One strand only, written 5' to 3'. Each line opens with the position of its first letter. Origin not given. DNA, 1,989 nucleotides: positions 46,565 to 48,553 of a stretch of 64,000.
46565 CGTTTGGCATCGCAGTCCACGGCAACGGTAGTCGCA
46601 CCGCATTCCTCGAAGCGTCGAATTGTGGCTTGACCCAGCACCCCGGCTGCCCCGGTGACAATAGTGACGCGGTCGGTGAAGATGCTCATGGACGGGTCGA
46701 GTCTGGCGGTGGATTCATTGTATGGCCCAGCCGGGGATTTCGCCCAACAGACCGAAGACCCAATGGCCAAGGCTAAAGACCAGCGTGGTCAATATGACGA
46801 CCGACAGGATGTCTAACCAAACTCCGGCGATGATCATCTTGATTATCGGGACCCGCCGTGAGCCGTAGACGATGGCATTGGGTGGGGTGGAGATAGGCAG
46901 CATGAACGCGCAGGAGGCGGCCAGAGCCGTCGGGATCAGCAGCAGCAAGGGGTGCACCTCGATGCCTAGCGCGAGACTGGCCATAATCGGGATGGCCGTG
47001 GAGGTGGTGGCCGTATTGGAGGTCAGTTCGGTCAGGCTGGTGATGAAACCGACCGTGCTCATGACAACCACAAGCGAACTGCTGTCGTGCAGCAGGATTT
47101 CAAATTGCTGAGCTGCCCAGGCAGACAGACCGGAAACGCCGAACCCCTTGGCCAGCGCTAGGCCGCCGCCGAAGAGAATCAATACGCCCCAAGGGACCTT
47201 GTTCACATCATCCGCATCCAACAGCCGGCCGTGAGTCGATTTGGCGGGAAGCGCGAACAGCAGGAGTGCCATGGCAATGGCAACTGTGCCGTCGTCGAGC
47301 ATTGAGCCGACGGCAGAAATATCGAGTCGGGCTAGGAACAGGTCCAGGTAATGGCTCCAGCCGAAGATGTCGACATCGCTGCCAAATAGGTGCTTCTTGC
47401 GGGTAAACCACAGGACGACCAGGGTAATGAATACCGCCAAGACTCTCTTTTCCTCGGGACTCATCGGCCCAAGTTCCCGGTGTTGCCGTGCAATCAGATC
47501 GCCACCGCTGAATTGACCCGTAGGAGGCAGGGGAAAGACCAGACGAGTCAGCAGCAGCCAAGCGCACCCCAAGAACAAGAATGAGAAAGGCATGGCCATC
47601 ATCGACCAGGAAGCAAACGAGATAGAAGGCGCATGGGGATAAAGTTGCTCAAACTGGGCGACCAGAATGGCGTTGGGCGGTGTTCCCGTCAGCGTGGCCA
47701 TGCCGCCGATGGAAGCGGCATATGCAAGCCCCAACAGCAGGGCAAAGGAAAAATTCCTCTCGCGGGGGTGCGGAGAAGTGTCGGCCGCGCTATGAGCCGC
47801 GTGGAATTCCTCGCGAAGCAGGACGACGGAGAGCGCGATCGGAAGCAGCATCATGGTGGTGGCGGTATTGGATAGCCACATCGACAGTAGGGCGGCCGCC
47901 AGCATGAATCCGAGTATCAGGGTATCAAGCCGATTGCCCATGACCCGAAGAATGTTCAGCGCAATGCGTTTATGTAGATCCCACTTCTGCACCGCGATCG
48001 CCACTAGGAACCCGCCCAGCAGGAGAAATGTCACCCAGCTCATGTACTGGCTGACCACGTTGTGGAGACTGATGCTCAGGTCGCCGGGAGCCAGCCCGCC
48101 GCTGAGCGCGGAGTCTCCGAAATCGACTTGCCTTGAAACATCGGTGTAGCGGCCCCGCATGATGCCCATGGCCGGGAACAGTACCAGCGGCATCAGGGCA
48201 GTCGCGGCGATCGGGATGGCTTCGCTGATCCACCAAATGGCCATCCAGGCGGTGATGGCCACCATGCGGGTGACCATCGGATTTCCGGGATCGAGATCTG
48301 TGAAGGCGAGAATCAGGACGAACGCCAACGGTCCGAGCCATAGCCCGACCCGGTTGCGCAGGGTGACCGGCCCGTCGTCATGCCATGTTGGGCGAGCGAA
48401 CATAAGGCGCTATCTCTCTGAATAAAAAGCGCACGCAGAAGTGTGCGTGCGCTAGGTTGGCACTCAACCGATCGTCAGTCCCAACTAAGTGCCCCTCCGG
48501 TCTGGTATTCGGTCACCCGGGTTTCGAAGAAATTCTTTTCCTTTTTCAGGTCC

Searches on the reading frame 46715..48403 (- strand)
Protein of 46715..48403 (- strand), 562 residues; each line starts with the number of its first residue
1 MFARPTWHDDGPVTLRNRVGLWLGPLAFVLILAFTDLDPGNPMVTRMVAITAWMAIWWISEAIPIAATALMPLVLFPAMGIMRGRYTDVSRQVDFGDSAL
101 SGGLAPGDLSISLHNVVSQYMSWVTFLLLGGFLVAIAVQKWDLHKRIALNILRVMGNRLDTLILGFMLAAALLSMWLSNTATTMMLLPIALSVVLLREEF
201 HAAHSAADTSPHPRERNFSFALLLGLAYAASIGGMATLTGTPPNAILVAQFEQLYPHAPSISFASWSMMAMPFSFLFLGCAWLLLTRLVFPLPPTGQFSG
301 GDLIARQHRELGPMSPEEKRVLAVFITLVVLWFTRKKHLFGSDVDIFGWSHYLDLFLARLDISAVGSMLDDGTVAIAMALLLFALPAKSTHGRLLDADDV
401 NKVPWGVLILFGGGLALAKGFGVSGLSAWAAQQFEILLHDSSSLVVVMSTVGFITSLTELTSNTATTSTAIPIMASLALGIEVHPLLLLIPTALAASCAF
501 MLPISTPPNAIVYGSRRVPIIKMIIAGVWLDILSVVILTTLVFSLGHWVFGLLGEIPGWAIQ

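Call 11: search_protein_families(library=pfam, proteins=[window:46715-48403:-], max_evalue=0.01)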
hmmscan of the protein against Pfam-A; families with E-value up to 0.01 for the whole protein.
window:46715-48403:- (562 aa): 2 families
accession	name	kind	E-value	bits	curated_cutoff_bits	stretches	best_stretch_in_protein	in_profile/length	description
PF00939.25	Na_sulph_symp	-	1.1e-72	246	27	1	42-550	28-470/472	Sodium:sulfate symporter transmembrane region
PF03600.22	CitMHS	-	1.4e-46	159.6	31.9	1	56-487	2-330/336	Citrate transporter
